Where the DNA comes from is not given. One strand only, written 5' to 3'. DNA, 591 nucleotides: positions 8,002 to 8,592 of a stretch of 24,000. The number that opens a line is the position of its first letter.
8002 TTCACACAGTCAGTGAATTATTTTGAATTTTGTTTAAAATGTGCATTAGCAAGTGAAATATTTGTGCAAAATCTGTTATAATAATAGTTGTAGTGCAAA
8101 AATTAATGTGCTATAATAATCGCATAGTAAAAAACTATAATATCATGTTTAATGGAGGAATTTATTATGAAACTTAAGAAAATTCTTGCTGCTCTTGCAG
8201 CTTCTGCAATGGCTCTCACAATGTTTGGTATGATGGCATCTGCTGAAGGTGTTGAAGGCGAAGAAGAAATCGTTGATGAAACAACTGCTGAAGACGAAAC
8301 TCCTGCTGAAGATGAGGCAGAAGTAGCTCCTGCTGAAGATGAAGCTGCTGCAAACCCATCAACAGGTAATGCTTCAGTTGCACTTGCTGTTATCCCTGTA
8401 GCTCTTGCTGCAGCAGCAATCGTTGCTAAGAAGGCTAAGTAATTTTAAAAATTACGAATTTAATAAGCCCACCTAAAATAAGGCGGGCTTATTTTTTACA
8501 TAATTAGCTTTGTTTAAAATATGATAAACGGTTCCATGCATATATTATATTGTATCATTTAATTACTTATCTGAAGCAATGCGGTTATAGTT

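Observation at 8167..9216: Two 'stalk-only' proteins: signal peptide plus polyacidic linker plus sorting signal, with no passenger domain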

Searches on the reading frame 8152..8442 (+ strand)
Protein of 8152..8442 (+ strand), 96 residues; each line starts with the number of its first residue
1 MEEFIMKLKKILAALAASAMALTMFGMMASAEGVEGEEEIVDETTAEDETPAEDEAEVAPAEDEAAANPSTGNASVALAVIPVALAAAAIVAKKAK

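Call 6: find_encoding_contigs(protein=window:8167-8442:+, flank=10000, max_places=10)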
Protein window:8167-8442:+ (91 aa): no gene with exactly this product is on record in the collection.

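Call 9: find_encoding_contigs(protein=window:8152-8442:+, flank=10000, max_places=10)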
Protein window:8152-8442:+ (96 aa): no gene with exactly this product is on record in the collection.

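Call 11: search_protein_families(library=ncbifam, proteins=[window:8167-8442:+], max_evalue=10)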
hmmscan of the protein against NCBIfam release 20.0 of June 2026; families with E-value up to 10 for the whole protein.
window:8167-8442:+ (91 aa): 4 families
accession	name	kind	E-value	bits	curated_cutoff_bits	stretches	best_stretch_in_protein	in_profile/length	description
NF033846.1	Rumino_NPXTG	domain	0.093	13.1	23.5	1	63-89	1-28/30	NPXTG-anchored protein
NF053819.1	EF0750_LPXTG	subfamily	0.14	12.7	47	1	1-86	1-97/105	EF2685/EF0750 family sortase-dependent surface protein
NF053514.2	JUQZ_fam_ocin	equivalog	0.47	10.8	40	1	3-36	1-33/107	BLB8/JUQZ-1 family protein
NF052429.1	LpqS_Mycobact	equivalog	3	8.1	35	0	43-88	49-95/126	putative copper homeostasis (lipo)protein LpqS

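Call 12: search_protein_families(library=pfam, proteins=[window:8167-8442:+], max_evalue=10)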
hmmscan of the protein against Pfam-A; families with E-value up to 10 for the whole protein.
window:8167-8442:+ (91 aa): 1 family
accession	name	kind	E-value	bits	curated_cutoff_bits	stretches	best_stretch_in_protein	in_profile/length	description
PF05887.16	Trypan_PARP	-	0.021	15.2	100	1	29-87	75-132/134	Procyclic acidic repetitive protein (PARP)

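Call 27: list_cluster_members(proteins=[window:8167-8442:+, window:8926-9216:+, L003:9412-9780:+, L003:8637-8909:+, window:334-2037:+, window:6074-7783:+])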
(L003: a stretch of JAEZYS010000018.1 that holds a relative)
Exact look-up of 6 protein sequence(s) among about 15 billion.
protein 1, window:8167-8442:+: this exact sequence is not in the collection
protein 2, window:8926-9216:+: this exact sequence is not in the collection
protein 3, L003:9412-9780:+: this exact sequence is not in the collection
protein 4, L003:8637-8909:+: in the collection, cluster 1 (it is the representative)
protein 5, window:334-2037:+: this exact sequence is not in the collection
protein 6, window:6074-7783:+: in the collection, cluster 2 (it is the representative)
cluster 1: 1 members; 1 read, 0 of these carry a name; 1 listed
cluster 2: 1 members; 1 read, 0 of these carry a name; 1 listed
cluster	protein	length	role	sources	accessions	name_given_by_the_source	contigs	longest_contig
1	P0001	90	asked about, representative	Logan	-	-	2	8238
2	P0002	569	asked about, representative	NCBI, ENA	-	-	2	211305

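Call 29: find_related_loci(query=A1, collection=metagenome_contigs, flank=6000)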
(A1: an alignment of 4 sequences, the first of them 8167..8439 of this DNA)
Query A1 (91 aa) in metagenome_contigs; peptide patterns used: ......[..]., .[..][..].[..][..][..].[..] (x = any residue, [..] = any of these).
600 stretches matched a pattern (row limit reached: there are more); 1 encode a relative of the query (tblastn E <= 1e-3); 1 distinct loci.
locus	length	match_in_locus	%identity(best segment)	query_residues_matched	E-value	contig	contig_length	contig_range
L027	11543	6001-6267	34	1-77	9e-9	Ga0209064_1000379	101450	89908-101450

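Call 33: find_homologous_proteins(query=A2, max_evalue=10)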
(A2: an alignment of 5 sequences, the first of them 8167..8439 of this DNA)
Query A2 (5 sequences) (91 aa, profile of the alignment): 214 proteins with E <= 10 among 8000 candidates; the best 120 are listed.
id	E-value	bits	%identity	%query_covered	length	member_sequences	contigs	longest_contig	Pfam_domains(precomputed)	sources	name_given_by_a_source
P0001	5.1e-34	135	81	80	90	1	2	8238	-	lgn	-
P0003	1.5e-33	133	81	80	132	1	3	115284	-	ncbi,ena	-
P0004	3.6e-28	116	64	80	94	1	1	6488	-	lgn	-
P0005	1.1e-27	114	44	85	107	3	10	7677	-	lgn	-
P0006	1.4e-27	114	50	85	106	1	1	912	-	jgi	-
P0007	1.9e-27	114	51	85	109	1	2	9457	-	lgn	-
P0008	5.7e-27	112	73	24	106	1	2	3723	-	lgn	-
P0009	7.3e-27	112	45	85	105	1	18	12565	-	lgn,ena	-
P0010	1.1e-26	111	41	85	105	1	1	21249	-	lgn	-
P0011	4.9e-26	109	52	85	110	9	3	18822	-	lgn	-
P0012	1.3e-25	108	45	85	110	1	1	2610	-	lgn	-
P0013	1.8e-25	107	45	85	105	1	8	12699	-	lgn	-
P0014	2.9e-25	107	47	85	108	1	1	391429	-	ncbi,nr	ncbi:MAG: hypothetical protein NC395_01520 [Prevotella sp.]|nr:hypothetical protein [Prevotella sp.]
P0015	3.9e-25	106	49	85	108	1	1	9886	-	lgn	-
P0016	5.3e-24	103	53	85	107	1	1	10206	-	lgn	-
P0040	4.2e-20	90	39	85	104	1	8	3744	PF05887.17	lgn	-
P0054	1.7e-19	88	40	85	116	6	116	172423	-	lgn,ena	-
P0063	1.2e-18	85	41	85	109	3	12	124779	-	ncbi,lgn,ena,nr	ncbi:MAG: hypothetical protein MRZ61_02200 [Oscillospiraceae bacterium]|nr:hypothetical protein [Osc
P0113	3.9e-14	71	56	100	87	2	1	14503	-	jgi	jgi:hypothetical protein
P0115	1.8e-13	69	-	-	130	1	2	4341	PF05887.17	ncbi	-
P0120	3.3e-13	68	86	8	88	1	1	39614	-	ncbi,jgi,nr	ncbi:MAG: hypothetical protein LBL87_01770 [Ruminococcus sp.]|jgi:hypothetical protein|nr:hypothetic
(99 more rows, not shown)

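Call 39: find_encoding_contigs(protein=P0054, flank=10000, max_places=3)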
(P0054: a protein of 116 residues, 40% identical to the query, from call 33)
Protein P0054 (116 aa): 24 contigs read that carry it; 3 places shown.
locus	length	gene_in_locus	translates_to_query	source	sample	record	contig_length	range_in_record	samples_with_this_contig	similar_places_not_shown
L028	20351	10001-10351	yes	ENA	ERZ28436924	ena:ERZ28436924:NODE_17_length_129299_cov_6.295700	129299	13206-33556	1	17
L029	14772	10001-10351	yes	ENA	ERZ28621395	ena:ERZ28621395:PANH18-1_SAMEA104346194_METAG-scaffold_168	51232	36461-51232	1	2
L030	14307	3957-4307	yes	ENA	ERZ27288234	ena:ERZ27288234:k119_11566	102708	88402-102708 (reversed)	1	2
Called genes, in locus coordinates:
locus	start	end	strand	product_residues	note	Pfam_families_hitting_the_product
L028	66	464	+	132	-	PF00410:Ribosomal_S8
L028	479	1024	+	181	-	PF00347:Ribosomal_L6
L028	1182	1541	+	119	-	PF00861:Ribosomal_L18p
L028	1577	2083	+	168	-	PF00333:Ribosomal_S5, PF03719:Ribosomal_S5_C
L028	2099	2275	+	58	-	PF00327:Ribosomal_L30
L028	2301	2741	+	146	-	PF00828:Ribosomal_L27A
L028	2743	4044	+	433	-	PF00344:SecY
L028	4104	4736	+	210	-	PF00406:ADK, PF13207:AAA_17, PF13238:AAA_18 (faint), PF17213:Hydin_ADK (faint), PF05191:ADK_lid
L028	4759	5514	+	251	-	PF00557:Peptidase_M24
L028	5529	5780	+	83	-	-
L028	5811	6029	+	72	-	PF01176:eIF-1a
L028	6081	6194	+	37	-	PF00444:Ribosomal_L36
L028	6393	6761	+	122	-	PF00416:Ribosomal_S13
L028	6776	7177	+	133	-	PF00411:Ribosomal_S11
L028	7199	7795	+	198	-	PF00163:Ribosomal_S4, PF01479:S4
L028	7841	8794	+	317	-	PF01193:RNA_pol_L, PF01000:RNA_pol_A_bac, PF03118:RNA_pol_A_CTD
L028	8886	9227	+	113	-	PF01196:Ribosomal_L17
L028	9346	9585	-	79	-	PF12844:HTH_19 (weak), PF13560:HTH_31, PF01381:HTH_3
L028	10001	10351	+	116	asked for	-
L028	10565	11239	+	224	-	-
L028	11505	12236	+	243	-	-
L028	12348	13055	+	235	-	-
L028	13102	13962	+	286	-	-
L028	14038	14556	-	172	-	PF00293:NUDIX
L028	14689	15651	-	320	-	-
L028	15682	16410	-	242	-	-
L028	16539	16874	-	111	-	PF13560:HTH_31, PF12844:HTH_19, PF01381:HTH_3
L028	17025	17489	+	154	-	PF06908:YpsA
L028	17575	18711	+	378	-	-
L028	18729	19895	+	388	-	PF13204:Apiosidase (weak)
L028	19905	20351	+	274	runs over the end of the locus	PF00149:Metallophos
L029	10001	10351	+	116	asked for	-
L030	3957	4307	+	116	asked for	-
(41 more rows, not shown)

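Call 40: find_encoding_contigs(protein=P0063, flank=10000, max_places=2)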
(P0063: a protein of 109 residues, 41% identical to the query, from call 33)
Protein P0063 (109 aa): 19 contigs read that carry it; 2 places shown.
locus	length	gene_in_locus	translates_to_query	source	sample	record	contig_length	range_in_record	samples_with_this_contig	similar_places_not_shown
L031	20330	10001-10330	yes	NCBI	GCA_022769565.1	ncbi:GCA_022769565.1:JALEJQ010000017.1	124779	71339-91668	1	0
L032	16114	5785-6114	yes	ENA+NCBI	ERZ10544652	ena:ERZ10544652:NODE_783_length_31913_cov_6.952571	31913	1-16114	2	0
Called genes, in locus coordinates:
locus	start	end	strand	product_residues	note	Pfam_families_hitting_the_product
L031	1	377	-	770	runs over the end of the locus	PF00343:Phosphorylase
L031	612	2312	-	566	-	PF00270:DEAD, PF04851:ResIII (weak), PF00271:Helicase_C, PF03880:DbpA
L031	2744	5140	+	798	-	PF06165:GH94_b-supersand, PF17167:Glyco_hydro_94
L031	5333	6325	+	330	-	PF10543:ORF6N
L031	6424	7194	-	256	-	PF01026:TatD_DNase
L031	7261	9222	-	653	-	PF00133:tRNA-synt_1, PF01406:tRNA-synt_1e, PF09334:tRNA-synt_1g, PF00133:tRNA-synt_1, PF08264:Anticodon_1, PF19303:Anticodon_3, PF01588:tRNA_bind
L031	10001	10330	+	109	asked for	-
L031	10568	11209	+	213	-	-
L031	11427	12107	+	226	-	-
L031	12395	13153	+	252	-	-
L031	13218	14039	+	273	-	-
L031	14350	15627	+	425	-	PF13421:Band_7_1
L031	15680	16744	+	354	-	PF08271:Zn_Ribbon_TF (faint)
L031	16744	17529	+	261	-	PF04536:TPM_phosphatase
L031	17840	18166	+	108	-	PF03551:PadR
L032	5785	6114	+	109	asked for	-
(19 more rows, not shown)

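Call 41: find_encoding_contigs(protein=P0120, flank=10000, max_places=2)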
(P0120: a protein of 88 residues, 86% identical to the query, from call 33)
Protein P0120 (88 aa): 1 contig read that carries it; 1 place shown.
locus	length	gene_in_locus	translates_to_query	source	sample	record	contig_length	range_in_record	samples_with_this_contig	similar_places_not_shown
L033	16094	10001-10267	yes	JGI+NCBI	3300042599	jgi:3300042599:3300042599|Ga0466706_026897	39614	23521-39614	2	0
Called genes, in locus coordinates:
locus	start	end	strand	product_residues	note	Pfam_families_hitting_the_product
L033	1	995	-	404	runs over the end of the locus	PF09989:DUF2229 (weak)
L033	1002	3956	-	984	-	PF01869:BcrAD_BadFG, PF09989:DUF2229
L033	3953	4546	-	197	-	PF13238:AAA_18 (weak), PF01202:SKI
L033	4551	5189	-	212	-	-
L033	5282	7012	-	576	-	PF19553:DUF6076 (faint)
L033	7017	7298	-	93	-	-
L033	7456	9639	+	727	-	PF16244:DUF4901 (weak), PF00395:SLH (faint)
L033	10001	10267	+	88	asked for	-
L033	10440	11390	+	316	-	PF00294:PfkB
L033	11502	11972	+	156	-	PF04542:Sigma70_r2, PF08281:Sigma70_r4_2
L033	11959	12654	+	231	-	PF13490:zf-HC2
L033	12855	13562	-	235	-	PF06161:DUF975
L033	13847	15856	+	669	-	PF02743:dCache_1, PF08447:PAS_3, PF00990:GGDEF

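Call 51: search_protein_families(library=ncbifam, alignment_id=A3, max_evalue=1)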
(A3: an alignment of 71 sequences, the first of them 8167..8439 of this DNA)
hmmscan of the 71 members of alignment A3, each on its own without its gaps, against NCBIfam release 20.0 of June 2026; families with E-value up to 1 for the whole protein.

A. member 1, window:8167-8439:+ (91 aa): 3 families
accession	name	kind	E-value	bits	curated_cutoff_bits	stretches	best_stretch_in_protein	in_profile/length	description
NF033846.1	Rumino_NPXTG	domain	0.093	13.1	23.5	1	63-89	1-28/30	NPXTG-anchored protein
NF053819.1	EF0750_LPXTG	subfamily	0.14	12.7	47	1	1-86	1-97/105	EF2685/EF0750 family sortase-dependent surface protein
NF053514.2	JUQZ_fam_ocin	equivalog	0.47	10.8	40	1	3-36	1-33/107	BLB8/JUQZ-1 family protein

B. families by the number of members that match (of 71 scanned): 93 families (the first 25 are shown)
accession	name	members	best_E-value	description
NF053819.1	EF0750_LPXTG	33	4.7e-05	EF2685/EF0750 family sortase-dependent surface protein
NF041742.1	WGxxGxxG_fam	23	0.017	WGxxGxxG family protein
NF040942.2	hypo_ExtJ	18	1.8e-05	selenite/tellurite reduction operon protein ExtJ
TIGR01167.1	LPXTG_anchor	15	0.03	LPXTG cell wall anchor domain-containing protein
TIGR03656.1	IsdC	14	0.0023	heme uptake protein IsdC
NF052588.1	RnaseEMycob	12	0.00081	ribonuclease E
NF033846.1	Rumino_NPXTG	10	0.00023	NPXTG-anchored protein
NF053514.2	JUQZ_fam_ocin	10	0.0046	BLB8/JUQZ-1 family protein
NF033902.0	iso_D2_wall_anc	6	0.0015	SpaH/EbpB family LPXTG-anchored major pilin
NF052429.1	LpqS_Mycobact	6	0.0083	putative copper homeostasis (lipo)protein LpqS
NF047873.1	ZrgA_Zn_trans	5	0.0045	zinc uptake protein ZrgA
NF033073.1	LPXTG_double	4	7.7e-05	doubled motif LPXTG anchor domain-containing protein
TIGR00927.1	2A1904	4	8.1e-05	K+-dependent Na+/Ca+ exchanger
NF037973.1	metallo_SslE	4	0.00057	lipoprotein metalloprotease SslE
NF041335.1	surf_glcprot_Halo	4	0.012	ArtA-dependent S-layer glycoprotein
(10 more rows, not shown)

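Call 53: search_protein_representatives(alignment_id=A3)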
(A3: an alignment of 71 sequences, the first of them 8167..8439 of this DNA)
Query: 71 sequences, 103 profile positions. Proteins with E-value up to 0.001 (for the whole library): 484; up to 1e-10: 154; up to 1e-30: 2. The best 150 are listed.
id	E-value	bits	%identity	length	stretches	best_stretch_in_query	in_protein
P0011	2.0e-32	128.2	-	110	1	1-103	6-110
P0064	1.2e-31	125.7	-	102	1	1-103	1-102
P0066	2.2e-29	118.5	-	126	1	3-103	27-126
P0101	1.0e-28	116.4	-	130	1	1-103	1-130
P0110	1.5e-28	115.8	-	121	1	1-103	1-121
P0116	1.8e-28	115.5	-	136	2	32-103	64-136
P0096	9.6e-27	110.0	-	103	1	3-103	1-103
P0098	1.5e-26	109.4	-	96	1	3-103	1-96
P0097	5.5e-26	107.5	-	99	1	3-102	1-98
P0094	1.8e-25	105.9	-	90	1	3-103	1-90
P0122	1.9e-25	105.8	-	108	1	3-102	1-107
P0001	1.1e-23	100.1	-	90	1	1-103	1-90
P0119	1.1e-23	100.1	-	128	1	1-103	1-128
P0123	2.4e-23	99.1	-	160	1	1-103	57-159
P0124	6.2e-23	97.8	-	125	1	3-103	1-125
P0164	1.5e-16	77.2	-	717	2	20-102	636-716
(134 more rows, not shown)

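Call 63: find_encoding_contigs(protein=P0164, flank=10000, max_places=2)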
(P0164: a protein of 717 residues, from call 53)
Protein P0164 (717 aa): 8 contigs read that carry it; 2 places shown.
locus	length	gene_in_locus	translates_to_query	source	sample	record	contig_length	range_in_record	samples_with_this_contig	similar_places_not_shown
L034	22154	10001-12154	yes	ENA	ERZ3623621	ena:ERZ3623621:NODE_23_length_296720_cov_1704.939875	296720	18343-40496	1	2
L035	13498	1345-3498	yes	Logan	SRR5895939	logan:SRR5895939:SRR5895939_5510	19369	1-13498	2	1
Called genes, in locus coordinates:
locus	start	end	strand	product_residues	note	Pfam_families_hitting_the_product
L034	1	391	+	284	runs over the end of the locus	PF00290:Trp_syntA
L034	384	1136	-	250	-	-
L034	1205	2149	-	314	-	PF04055:Radical_SAM, PF16199:Radical_SAM_C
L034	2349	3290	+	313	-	PF01370:Epimerase, PF04321:RmlD_sub_bind, PF16363:GDP_Man_Dehyd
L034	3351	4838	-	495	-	PF04932:Wzy_C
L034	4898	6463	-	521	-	PF12072:RNase_Y_N, PF00013:KH_1 (weak), PF08668:HDOD (weak), PF01966:HD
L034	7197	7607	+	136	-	PF12675:DUF3795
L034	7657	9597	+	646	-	PF02824:TGS, PF07973:tRNA_SAD, PF00587:tRNA-synt_2b, PF03129:HGTP_anticodon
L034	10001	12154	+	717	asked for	-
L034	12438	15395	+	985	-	PF01547:SBP_bac_1, PF13416:SBP_bac_8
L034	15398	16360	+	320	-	PF00528:BPD_transp_1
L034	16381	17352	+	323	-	PF00528:BPD_transp_1 (weak)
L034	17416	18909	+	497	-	PF17170:DUF5128 (faint), PF01436:NHL (faint), PF08450:SGL (faint)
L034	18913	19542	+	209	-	PF04893:Yip1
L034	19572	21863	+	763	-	PF18952:DUF5696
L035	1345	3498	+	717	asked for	-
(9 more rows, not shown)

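Call 80: predict_structure(alignment_id=A3)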
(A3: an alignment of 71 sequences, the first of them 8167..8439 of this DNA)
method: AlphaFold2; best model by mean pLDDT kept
length: 91 residues; sequences in the alignment: 71
mean_pLDDT: 74.0   pTM: 0.28
mean pLDDT of the five models: 74.0, 71.7, 69.9, 68.7, 64.9
residues with pLDDT >= 90: 18; 70-90: 31; 50-70: 39; < 50: 3
segments of 3 or more residues with pLDDT < 50: none
pLDDT, mean of each block of 10 residues (from residue 1): 88 90 73 65 52 59 69 83 88 54
secondary structure, 60 per line:
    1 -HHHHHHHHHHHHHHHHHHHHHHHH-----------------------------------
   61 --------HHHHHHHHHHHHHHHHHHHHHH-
elements in order: H2-25 H69-90
